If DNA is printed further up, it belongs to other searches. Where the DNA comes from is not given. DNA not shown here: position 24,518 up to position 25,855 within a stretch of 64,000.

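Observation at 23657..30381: AraC-linked operon with three tandem QueG/reductive-dehalogenase-like Fe-S paralogs between two uncharacterised TIM-barrel-like proteins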

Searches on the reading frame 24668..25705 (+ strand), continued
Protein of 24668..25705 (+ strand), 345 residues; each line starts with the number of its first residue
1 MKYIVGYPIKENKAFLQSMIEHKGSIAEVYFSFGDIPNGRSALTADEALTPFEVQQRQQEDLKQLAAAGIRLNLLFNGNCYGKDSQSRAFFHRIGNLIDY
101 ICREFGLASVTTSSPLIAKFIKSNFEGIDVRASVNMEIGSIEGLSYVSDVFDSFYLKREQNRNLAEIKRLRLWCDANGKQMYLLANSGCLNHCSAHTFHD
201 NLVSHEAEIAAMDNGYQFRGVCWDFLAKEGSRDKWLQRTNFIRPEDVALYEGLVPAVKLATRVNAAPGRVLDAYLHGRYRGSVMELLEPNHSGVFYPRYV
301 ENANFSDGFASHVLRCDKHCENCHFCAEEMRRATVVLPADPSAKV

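Call 40: search_protein_families(library=pfam, proteins=[L012:9509-9868:+, L092:15461-16741:+, L039:18846-20840:+, L030:14037-14588:-, L053:11062-12132:+, L053:12173-12913:+, L053:12910-13755:+, L080:11046-12086:-, L080:12102-13154:-, L052:7527-8495:+], max_evalue=0.01)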
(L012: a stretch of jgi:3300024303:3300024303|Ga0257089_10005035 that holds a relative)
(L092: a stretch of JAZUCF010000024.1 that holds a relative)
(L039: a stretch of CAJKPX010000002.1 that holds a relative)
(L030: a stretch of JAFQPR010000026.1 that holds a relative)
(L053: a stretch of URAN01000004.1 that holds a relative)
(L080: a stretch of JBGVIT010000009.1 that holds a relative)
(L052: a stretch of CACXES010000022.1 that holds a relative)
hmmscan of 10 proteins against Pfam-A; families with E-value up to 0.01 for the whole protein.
L012:9509-9868:+ (119 aa): 1 family
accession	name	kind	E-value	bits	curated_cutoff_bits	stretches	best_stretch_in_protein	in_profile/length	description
PF07883.17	Cupin_2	-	2.2e-07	30.9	27.2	1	44-95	14-64/70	Cupin domain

L092:15461-16741:+ (426 aa): 3 families
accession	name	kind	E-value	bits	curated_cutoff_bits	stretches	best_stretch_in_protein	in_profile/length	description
PF01408.29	GFO_IDH_MocA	-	3.7e-18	66.8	24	1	11-128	1-119/120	Oxidoreductase family, NAD-binding Rossmann fold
PF03807.23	F420_oxidored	-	2.2e-05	25.4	21.6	1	12-100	1-90/94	NADP oxidoreductase coenzyme F420-dependent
PF02423.21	OCD_Mu_crystall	-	0.0059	16.1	24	0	10-98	129-221/314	Ornithine cyclodeaminase/mu-crystallin family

L039:18846-20840:+ (664 aa): 2 families
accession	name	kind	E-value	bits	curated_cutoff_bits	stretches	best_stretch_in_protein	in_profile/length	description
PF06662.19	C5-epim_C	-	0.00012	22.1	23.3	1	437-471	38-72/188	D-glucuronyl C5-epimerase C-terminus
PF07944.18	Beta-AFase-like_GH127_cat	-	0.0026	17.2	24.9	1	434-511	131-203/376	Beta-L-arabinofuranosidase, GH127 catalytic domain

L030:14037-14588:- (183 aa): 1 family
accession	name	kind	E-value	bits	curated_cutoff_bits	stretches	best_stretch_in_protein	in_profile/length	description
PF10688.14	Imp-YgjV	-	4e-28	98.7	23.5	1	6-169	1-158/159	Bacterial inner membrane protein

L053:11062-12132:+ (356 aa): 1 family
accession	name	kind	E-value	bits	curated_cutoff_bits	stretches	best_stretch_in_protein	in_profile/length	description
PF01297.22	ZnuA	-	2.3e-61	208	29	1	54-352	1-261/263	Zinc-uptake complex component A periplasmic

L053:12173-12913:+ (246 aa): 12 families
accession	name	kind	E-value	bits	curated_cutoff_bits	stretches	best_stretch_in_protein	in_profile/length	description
PF00005.33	ABC_tran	-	3.9e-29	102.4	25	1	20-160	2-136/137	ABC transporter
PF13304.12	AAA_21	-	9.3e-14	52.6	27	2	130-193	235-300/304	AAA domain, putative AbiEii toxin, Type IV TA system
PF13555.12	AAA_29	-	1.8e-06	28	27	1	24-55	17-48/61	P-loop containing region of AAA domain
PF13175.12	AAA_15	-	1.9e-06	28.2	32.1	1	22-101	19-92/374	AAA ATPase domain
PF02463.25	SMC_N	-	2.4e-06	27.6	40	1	31-192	26-198/220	RecF/RecN/SMC N terminal domain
PF13476.12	AAA_23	-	9.1e-06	26.9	27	1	20-51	13-41/201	AAA domain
PF13401.12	AAA_22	-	0.00019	22.2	27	1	32-189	8-121/130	AAA domain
PF13514.12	AAA_27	-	0.0012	18.9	22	1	8-52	5-49/206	AAA domain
PF13191.12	AAA_16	-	0.0028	18.6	32.6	1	27-55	20-50/167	AAA ATPase domain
PF02367.23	TsaE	-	0.006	17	26.6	0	18-65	10-55/128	Threonylcarbamoyl adenosine biosynthesis protein TsaE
PF09818.15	ABC_ATPase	-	0.0069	15.9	23.2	0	26-50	77-100/283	P-loop domain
PF05729.18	NACHT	-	0.007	16.7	26.7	0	31-53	2-24/167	NACHT domain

L053:12910-13755:+ (281 aa): 2 families
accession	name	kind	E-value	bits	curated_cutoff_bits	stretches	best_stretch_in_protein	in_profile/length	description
PF00950.22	ABC-3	-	2.3e-44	152.3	20.1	1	13-273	1-255/258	ABC 3 transport family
PF01032.23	FecCD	-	0.0073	15.8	26.5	0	54-274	83-308/311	FecCD transport family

L080:11046-12086:- (346 aa): 4 families
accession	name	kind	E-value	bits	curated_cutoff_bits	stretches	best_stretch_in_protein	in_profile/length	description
PF00107.32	ADH_zinc_N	-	5.6e-24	85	31.8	1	151-271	1-117/129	Zinc-binding dehydrogenase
PF08240.17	ADH_N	-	1.3e-07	32.2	23.5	1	48-96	24-65/104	Alcohol dehydrogenase GroES-like domain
PF13602.12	ADH_zinc_N_2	-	0.00016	23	27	1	185-245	2-58/134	Zinc-binding dehydrogenase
PF16912.11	Glu_dehyd_C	-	0.00037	20.5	34.9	1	142-245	32-135/211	Glucose dehydrogenase C-terminus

L080:12102-13154:- (350 aa): 4 families
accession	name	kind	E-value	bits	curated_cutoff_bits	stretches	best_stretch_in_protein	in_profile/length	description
PF01408.29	GFO_IDH_MocA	-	9.8e-32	110.6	24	1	2-120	1-119/120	Oxidoreductase family, NAD-binding Rossmann fold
PF22725.1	GFO_IDH_MocA_C3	-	1.5e-13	51.3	27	1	130-272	2-123/124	GFO/IDH/MocA C-terminal domain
PF02894.22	GFO_IDH_MocA_C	-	3e-13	50.5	22.9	1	133-349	1-217/218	Oxidoreductase family, C-terminal alpha/beta domain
PF03447.22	NAD_binding_3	-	0.00059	21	24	1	20-115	16-111/116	Homoserine dehydrogenase, NAD binding domain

L052:7527-8495:+ (322 aa): 9 families
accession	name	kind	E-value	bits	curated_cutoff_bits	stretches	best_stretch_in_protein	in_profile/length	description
PF05448.18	AXE1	-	2.2e-112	375.4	21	1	4-321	1-320/321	Acetyl xylan esterase (AXE1)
PF00326.27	Peptidase_S9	-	2.6e-12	47.1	22.6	1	157-306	43-188/213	Prolyl oligopeptidase family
PF00561.26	Abhydrolase_1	-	7.3e-11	42.6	25.8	1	87-201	1-92/245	alpha/beta hydrolase fold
PF12146.15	Hydrolase_4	-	2e-09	37.6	27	1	256-309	182-236/239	Serine aminopeptidase, S33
PF02129.25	Peptidase_S15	-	3.8e-08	33.8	23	0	69-125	2-64/262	X-Pro dipeptidyl-peptidase (S15 family)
PF12697.13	Abhydrolase_6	-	0.00017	22.7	26.3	1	89-224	1-110/217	Alpha/beta hydrolase family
PF12740.14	PETase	-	0.00022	21.2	28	1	161-214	111-161/263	PET hydrolase-like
PF01738.24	DLH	-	0.0012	18.9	21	0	74-210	3-129/217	Dienelactone hydrolase family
PF04083.22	Abhydro_lipase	-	0.0024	17.8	27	1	80-103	37-60/63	Partial alpha/beta-hydrolase lipase region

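Call 42: search_solved_structures(query=A1, max_evalue=10, show_alignments=2)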
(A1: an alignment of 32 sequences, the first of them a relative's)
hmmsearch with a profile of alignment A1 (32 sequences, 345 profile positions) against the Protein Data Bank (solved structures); distinct sequences matched with E-value up to 10: 1.
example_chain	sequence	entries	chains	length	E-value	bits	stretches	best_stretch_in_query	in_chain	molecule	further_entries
4d0k_A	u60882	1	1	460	0.97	11.4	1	203-299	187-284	A-SPECIFIC RIBONUCLEASE SUBUNIT PAN2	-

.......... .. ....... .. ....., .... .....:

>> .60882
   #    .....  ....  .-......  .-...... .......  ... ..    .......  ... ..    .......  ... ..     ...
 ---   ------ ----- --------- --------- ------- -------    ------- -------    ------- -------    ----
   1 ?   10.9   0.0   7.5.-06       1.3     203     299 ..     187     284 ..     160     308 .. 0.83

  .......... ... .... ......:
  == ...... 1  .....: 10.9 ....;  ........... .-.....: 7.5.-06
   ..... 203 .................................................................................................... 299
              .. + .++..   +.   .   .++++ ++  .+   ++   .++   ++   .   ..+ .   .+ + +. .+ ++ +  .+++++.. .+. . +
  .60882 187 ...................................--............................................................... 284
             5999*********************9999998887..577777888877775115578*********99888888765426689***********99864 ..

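Call 55: search_solved_structures(query=L039:18846-20840:+, max_evalue=1)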
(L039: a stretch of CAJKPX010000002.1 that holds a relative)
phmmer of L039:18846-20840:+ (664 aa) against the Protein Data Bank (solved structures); distinct sequences matched with E-value up to 1: 11.
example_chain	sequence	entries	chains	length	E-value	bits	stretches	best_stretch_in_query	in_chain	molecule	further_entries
3ani_A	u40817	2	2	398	7.2e-05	24.4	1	391-489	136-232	Putative uncharacterized protein gbs1889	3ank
3wux_A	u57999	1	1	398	9.9e-05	23.9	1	391-489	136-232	Unsaturated chondroitin disaccharide hydrolase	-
3vxd_A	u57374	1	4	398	9.9e-05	23.9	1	391-489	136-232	Putative uncharacterized protein gbs1889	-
2zzr_A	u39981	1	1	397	9.9e-05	23.9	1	391-489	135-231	Unsaturated glucuronyl hydrolase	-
3anj_A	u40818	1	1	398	0.0001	23.9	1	391-489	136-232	Putative uncharacterized protein gbs1889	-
4bok_A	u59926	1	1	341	0.00034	22.2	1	438-512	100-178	ALPHA-1,6-MANNANASE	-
4boj_A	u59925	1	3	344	0.00034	22.1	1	438-512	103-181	ALPHA-1,6-MANNANASE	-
5agd_A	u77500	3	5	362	0.00036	22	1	438-512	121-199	ALPHA-1,6-MANNANASE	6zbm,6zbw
4d4a_A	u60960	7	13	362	0.00038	22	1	438-512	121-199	ALPHA-1,6-MANNANASE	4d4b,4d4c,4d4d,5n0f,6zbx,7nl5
5m77_A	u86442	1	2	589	0.00084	20.8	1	438-512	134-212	Alpha-1,6-mannanase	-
2c21_A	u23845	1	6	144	0.45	11.8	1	324-422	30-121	TRYPANOTHIONE-DEPENDENT GLYOXALASE I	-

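Call 56: search_solved_structures(query=L092:15461-16741:+, max_evalue=0.001)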
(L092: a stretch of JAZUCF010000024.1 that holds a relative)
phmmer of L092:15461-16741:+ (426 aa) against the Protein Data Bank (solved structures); distinct sequences matched with E-value up to 0.001: 45.
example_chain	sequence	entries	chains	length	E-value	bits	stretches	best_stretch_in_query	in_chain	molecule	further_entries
7xr9_A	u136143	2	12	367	2.6e-17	66.4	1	9-159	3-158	DgpA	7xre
9m3d_B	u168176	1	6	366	6.7e-17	65.1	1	10-253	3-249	DgpA1 from W974-1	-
3e82_A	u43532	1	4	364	5.5e-12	48.9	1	4-161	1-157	Putative oxidoreductase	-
6t2b_A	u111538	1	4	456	7.5e-10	41.8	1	11-198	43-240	Glycosyl hydrolase family 109 protein 2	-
3e18_A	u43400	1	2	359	1.6e-09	40.8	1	5-158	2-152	oxidoreductase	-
2ixa_A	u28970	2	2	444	2.6e-09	40.1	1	61-166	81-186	ALPHA-N-ACETYLGALACTOSAMINIDASE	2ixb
9azo_A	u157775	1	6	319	4e-09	39.5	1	10-140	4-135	PmdC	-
6jw6_A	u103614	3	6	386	2.6e-08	36.8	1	11-137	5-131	Dehydrogenase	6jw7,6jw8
3q2k_A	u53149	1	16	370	3.1e-08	36.5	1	1-151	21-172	oxidoreductase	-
3q2i_A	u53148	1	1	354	8.8e-08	35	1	6-122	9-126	dehydrogenase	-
6a3f_A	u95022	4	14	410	2.4e-07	33.6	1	35-154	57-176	Putative dehydrogenase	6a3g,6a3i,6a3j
3rc9_A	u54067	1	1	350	2.5e-07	33.6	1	10-111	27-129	Sugar 3-ketoreductase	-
3ezy_A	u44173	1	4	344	4.4e-07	32.7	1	11-151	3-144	Dehydrogenase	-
3rbv_A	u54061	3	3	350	4.5e-07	32.7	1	10-110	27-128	Sugar 3-ketoreductase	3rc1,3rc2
3rcb_A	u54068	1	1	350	4.5e-07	32.7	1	10-110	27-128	Sugar 3-ketoreductase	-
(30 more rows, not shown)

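Call 59: search_protein_representatives(alignment_id=A1)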
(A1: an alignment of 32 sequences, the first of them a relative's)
Query: 32 sequences, 345 profile positions. Proteins with E-value up to 0.001 (for the whole library): 1492; up to 1e-10: 907; up to 1e-30: 157. The best 150 are listed.
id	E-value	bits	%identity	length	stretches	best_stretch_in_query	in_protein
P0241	2.0e-128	444.5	-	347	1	1-338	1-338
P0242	1.6e-114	398.8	-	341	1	1-337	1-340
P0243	2.7e-112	391.4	-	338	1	2-334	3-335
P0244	1.9e-105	368.9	-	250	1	1-197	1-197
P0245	1.7e-103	362.5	-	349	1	1-333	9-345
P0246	3.1e-103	361.6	-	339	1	2-338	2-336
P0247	3.4e-98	345.0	-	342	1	1-334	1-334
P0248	1.4e-97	343.1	-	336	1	1-332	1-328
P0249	4.1e-97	341.5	-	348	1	1-340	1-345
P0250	1.4e-96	339.8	-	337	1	1-329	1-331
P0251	3.6e-93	328.5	-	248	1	1-249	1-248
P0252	2.5e-92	325.7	-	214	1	136-338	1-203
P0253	1.8e-91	322.9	-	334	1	1-338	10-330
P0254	3.7e-90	318.6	-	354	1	1-336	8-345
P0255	1.4e-88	313.5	-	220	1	1-183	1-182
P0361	2.3e-37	145.0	-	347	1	1-333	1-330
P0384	4.1e-33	131.1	-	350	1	1-335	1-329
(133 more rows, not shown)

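Call 61: search_protein_families(library=pfam, alignment_id=A4, max_evalue=1)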
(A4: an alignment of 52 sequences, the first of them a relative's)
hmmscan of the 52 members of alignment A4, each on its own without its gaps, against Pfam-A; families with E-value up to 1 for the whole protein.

A. member 1, P0121 (345 aa): 1 family
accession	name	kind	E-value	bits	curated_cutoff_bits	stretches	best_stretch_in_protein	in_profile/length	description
PF05246.16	DUF735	-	0.27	11.6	23.4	1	119-165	31-73/211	Protein of unknown function (DUF735)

B. families by the number of members that match (of 52 scanned): 28 families (the first 25 are shown)
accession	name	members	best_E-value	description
PF01136.24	Peptidase_U32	22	6.5e-14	Peptidase family U32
PF13187.11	Fer4_9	2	0.0037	4Fe-4S dicluster domain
PF13183.11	Fer4_8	2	0.017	4Fe-4S dicluster domain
PF23528.1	Microp_apicomplexa_15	2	0.1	Apicomplexa microprotein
PF18745.7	SNAD2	1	0.0096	Secreted Novel AID/APOBEC-like Deaminase 2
PF23359.1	Lsr2_DNA-bd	1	0.013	Lsr2 DNA-binding domain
PF01320.23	Colicin_Pyocin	1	0.021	Colicin immunity protein / pyocin immunity protein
PF15649.12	Tox-REase-7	1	0.026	Restriction endonuclease fold toxin 7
PF00478.31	IMPDH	1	0.044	IMP dehydrogenase / GMP reductase domain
PF02053.20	Gene66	1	0.047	Gene 66 (IR5) protein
PF17121.11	zf-C3HC4_5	1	0.062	Zinc finger, C3HC4 type (RING finger)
PF04060.18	FeS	1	0.074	Putative Fe-S cluster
PF04639.17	Baculo_E56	1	0.082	Baculoviral E56 protein, specific to ODV envelope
PF13364.12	BetaGal_ABD2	1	0.088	Beta-galactosidase second all-beta domain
PF03140.20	DUF247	1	0.12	Plant protein of unknown function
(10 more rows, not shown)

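Call 62: search_solved_structures(query=A4, max_evalue=10, show_alignments=2)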
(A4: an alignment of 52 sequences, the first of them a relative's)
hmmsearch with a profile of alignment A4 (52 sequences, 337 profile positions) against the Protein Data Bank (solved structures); distinct sequences matched with E-value up to 10: 3.
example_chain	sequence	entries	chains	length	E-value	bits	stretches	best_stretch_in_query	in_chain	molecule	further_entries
5d88_A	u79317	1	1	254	0.00079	21.7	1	54-168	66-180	Predicted protease of the collagenase family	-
6wjh_A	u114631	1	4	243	1.1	11.4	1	85-165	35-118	Fusion protein of PCF11 and MAGE-A11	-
5cdy_A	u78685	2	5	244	2.3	10.4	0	73-159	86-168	3-oxoacyl-[acyl-carrier protein] reductase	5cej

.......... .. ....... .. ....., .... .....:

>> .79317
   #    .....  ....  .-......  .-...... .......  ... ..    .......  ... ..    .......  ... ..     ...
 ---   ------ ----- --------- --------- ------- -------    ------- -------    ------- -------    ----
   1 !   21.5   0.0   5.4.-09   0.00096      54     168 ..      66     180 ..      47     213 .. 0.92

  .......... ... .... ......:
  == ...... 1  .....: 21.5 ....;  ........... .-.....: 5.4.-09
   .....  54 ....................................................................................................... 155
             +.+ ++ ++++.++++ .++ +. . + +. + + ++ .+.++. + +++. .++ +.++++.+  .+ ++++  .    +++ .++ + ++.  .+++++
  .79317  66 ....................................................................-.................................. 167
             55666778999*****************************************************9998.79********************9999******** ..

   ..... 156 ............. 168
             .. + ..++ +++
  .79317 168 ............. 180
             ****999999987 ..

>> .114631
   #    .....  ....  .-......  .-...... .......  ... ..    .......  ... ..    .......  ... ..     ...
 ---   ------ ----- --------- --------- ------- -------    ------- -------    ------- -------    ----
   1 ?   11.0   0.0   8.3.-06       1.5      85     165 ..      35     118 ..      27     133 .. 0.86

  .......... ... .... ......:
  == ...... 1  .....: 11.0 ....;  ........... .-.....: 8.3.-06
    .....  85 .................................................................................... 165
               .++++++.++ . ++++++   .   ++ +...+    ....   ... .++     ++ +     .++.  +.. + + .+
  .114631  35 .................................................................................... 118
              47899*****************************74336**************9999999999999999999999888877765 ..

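Call 70: search_protein_families(library=pfam, alignment_id=A5, max_evalue=0.001)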
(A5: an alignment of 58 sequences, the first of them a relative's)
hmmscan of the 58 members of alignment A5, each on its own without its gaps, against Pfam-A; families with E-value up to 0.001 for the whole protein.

A. member 1, L015:14301-14870:+ (189 aa): 1 family
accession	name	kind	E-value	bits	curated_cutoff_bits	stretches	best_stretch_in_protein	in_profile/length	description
PF10688.14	Imp-YgjV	-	6.1e-27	94.8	23.5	1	19-180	2-157/159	Bacterial inner membrane protein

B. families by the number of members that match (of 58 scanned): 38 families (the first 25 are shown)
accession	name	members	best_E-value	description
PF01408.29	GFO_IDH_MocA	13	1e-20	Oxidoreductase family, NAD-binding Rossmann fold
PF18952.6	DUF5696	6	2.7e-48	Family of unknown function (DUF5696)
PF19773.5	DUF6259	6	3.9e-12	Domain of unknown function (DUF6259)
PF06662.19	C5-epim_C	5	3.8e-06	D-glucuronyl C5-epimerase C-terminus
PF12905.13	Glyco_hydro_101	3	1.8e-06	Endo-alpha-N-acetylgalactosaminidase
PF03807.23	F420_oxidored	3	2.2e-05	NADP oxidoreductase coenzyme F420-dependent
PF00144.29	Beta-lactamase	2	2.4e-30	Beta-lactamase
PF10688.14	Imp-YgjV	2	1.8e-27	Bacterial inner membrane protein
PF07486.17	Hydrolase_2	2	1.1e-26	Cell Wall Hydrolase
PF07833.16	Cu_amine_oxidN1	2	1.9e-06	Copper amine oxidase N-terminal domain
PF02423.21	OCD_Mu_crystall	2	0.0005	Ornithine cyclodeaminase/mu-crystallin family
PF12831.13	FAD_oxidored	1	3.9e-97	FAD dependent oxidoreductase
PF03169.20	OPT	1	1.1e-90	OPT oligopeptide transporter protein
PF00459.30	Inositol_P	1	4.2e-51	Inositol monophosphatase family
PF09587.15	PGA_cap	1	4.8e-51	Bacterial capsule synthesis protein PGA_cap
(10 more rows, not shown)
